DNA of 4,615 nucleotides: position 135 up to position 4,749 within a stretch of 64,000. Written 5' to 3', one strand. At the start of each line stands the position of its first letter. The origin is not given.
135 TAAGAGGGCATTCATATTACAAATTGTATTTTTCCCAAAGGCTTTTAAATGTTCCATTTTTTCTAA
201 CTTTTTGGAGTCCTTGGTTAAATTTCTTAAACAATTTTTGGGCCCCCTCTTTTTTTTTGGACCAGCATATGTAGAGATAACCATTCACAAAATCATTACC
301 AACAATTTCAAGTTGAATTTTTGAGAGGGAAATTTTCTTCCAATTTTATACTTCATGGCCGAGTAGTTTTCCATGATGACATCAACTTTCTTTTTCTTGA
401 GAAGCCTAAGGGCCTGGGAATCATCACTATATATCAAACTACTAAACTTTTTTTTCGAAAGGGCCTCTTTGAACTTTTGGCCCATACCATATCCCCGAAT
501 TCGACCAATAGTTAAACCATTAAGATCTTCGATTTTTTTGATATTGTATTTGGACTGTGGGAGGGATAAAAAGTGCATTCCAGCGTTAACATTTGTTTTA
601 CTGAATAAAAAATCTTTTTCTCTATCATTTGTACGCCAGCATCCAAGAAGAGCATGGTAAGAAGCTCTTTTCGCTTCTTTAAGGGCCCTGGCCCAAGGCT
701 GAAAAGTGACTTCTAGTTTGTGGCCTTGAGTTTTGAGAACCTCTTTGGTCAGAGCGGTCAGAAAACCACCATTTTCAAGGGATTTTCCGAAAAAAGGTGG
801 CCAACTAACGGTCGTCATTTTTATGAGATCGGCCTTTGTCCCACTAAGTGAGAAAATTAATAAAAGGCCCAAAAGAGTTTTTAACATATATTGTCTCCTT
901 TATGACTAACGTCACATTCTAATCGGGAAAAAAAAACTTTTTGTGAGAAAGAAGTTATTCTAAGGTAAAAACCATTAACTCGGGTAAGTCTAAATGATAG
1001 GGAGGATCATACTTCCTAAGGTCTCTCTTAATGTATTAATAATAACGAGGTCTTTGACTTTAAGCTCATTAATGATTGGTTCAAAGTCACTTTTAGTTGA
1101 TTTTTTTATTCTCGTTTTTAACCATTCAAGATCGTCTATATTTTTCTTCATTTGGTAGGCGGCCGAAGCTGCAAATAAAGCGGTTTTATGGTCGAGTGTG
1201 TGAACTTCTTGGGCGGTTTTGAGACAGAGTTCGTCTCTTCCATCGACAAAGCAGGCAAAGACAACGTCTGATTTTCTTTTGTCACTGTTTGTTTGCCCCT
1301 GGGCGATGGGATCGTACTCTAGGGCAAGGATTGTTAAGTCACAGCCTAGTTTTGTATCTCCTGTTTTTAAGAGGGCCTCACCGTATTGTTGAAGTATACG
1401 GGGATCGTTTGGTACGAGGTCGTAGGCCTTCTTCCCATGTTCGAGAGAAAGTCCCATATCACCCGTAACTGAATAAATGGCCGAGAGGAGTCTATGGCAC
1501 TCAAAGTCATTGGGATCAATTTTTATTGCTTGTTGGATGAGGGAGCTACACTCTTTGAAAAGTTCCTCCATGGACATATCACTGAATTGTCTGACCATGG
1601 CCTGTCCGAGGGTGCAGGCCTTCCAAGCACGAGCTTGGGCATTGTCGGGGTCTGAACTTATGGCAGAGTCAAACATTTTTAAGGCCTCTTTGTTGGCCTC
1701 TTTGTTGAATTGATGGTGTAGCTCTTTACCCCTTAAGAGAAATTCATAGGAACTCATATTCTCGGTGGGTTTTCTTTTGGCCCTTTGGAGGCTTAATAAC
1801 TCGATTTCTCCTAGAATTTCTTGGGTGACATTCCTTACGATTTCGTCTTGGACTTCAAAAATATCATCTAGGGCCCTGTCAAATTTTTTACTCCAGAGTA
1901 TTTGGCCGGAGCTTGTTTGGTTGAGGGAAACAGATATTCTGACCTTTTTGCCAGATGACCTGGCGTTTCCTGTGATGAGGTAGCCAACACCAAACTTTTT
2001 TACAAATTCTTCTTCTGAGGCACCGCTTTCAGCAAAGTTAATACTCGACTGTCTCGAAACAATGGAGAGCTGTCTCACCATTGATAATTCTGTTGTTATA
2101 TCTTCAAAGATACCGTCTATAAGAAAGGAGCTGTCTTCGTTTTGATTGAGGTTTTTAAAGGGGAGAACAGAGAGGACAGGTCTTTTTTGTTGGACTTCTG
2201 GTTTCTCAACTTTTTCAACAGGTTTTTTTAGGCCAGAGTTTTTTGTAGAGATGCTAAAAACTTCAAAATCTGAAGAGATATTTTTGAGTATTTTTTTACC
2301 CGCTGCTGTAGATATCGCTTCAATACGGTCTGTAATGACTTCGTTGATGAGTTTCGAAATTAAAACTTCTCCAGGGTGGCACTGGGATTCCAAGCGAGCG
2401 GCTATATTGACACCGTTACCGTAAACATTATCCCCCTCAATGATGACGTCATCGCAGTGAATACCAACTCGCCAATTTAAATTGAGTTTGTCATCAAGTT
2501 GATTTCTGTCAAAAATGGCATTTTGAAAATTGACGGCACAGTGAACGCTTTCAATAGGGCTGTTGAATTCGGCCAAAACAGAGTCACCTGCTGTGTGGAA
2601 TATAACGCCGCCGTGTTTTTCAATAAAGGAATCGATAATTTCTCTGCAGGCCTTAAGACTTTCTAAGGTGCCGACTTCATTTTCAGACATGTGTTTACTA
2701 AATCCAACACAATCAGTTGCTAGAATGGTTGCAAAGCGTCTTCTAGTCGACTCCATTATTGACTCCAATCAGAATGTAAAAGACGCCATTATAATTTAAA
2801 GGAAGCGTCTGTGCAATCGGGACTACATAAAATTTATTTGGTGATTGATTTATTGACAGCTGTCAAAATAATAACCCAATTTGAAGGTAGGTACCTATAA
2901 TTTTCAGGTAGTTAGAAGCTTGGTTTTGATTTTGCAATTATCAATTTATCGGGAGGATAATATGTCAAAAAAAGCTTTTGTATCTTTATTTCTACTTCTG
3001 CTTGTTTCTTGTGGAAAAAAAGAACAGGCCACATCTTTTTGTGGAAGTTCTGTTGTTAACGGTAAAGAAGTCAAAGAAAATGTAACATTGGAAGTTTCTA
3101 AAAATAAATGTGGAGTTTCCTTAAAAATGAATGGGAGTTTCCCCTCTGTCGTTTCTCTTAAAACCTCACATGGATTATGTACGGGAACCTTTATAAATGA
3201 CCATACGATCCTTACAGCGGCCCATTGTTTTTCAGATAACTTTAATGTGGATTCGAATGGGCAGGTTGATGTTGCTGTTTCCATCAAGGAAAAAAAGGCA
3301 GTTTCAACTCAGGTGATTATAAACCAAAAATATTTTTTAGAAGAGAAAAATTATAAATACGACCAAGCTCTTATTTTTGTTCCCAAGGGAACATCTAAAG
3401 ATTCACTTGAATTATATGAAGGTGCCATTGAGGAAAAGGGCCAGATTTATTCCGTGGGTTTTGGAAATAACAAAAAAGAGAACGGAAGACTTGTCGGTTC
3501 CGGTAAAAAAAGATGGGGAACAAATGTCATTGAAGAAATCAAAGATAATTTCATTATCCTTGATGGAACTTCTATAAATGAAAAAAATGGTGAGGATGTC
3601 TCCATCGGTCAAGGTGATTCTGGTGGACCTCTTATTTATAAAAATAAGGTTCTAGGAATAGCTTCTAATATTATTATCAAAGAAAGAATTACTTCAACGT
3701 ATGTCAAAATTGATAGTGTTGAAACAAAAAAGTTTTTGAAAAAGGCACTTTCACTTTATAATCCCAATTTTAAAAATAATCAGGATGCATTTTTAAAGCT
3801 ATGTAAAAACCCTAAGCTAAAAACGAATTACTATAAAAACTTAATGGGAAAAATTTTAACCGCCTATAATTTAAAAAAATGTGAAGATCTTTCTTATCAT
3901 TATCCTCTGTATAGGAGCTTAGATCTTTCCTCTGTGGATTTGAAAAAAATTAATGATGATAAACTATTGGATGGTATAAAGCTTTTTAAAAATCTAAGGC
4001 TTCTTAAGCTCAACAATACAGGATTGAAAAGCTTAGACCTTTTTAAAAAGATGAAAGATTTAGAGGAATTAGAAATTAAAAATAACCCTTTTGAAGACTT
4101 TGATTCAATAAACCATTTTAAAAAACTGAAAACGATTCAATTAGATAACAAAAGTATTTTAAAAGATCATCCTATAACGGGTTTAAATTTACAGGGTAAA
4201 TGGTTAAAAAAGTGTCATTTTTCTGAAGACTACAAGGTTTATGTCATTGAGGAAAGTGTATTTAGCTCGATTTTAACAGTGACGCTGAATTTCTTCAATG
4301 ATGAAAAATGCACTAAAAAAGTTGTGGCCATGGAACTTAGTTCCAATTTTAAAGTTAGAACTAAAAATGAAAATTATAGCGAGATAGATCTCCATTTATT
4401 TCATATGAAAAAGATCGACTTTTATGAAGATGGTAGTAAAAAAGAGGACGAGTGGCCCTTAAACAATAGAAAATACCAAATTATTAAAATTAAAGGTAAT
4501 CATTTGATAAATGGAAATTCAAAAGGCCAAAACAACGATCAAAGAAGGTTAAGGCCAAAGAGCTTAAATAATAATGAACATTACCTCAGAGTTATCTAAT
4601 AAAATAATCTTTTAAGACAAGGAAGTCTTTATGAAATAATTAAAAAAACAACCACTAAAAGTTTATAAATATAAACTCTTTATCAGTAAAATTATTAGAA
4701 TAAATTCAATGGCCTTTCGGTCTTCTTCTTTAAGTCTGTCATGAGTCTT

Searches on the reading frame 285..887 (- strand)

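Call 45: search_protein_families(library=pfam, proteins=[window:285-887:-], max_evalue=0.001)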
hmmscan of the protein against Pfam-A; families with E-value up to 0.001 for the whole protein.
window:285-887:- (200 aa): 1 family
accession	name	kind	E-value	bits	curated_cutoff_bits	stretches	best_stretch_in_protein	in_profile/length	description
PF00497.25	SBP_bac_3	-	1.7e-06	28.3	26.4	1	25-160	5-105/132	Bacterial extracellular solute-binding proteins, family 3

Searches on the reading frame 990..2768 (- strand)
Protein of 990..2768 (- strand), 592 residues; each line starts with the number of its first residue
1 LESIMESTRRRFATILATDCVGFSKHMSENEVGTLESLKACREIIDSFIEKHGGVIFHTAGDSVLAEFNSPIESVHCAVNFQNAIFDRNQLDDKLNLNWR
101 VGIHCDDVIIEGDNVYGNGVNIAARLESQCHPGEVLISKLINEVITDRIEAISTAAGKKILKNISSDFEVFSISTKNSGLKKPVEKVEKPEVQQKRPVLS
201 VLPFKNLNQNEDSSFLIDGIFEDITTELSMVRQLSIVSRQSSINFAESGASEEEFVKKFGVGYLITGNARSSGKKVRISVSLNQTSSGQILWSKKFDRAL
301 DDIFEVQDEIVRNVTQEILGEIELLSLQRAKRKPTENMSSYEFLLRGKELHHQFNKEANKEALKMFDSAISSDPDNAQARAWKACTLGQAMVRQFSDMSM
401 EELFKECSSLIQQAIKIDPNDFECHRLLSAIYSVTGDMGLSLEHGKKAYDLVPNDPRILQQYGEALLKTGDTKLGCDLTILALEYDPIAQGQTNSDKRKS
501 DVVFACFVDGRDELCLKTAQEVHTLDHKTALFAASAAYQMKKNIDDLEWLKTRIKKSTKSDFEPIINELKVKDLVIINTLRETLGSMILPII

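Call 45: search_protein_families(library=pfam, proteins=[window:990-2768:-], max_evalue=0.001)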
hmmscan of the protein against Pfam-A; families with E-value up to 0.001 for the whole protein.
window:990-2768:- (592 aa): 6 families
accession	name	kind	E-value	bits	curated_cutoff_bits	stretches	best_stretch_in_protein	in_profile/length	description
PF00211.25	Guanylate_cyc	-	4.2e-11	43.2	21.9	1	12-146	8-156/183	Adenylate and Guanylate cyclase catalytic domain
PF13431.12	TPR_17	-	1.5e-10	40.9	24.4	0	410-437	1-28/34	Tetratricopeptide repeat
PF14559.12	TPR_19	-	7.7e-07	29.8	25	0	359-384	7-32/68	Tetratricopeptide repeat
PF13414.12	TPR_11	-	2.3e-06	27.6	26.8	0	412-432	18-38/42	TPR repeat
PF23914.1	TPR_CcmH_CycH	-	2.6e-05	24.6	42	1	396-472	25-100/158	Cytochrome c-type biogenesis protein H TPR domain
PF07719.23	TPR_2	-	0.00083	19.8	27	0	423-455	2-34/34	Tetratricopeptide repeat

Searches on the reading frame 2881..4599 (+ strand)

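Call 45: search_protein_families(library=pfam, proteins=[window:2881-4599:+], max_evalue=0.001)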
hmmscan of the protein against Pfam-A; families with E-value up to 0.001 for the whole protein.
window:2881-4599:+ (572 aa): 3 families
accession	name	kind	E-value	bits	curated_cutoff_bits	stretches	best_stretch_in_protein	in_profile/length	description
PF00089.32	Trypsin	-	7.2e-21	75.5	20.6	1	83-271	8-204/220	Trypsin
PF13365.12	Trypsin_2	-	3e-08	35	27.6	1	100-260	1-144/144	Trypsin-like peptidase domain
PF12799.13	LRR_4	-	8.7e-07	29.4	27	1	370-411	1-43/44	Leucine Rich repeats (2 copies)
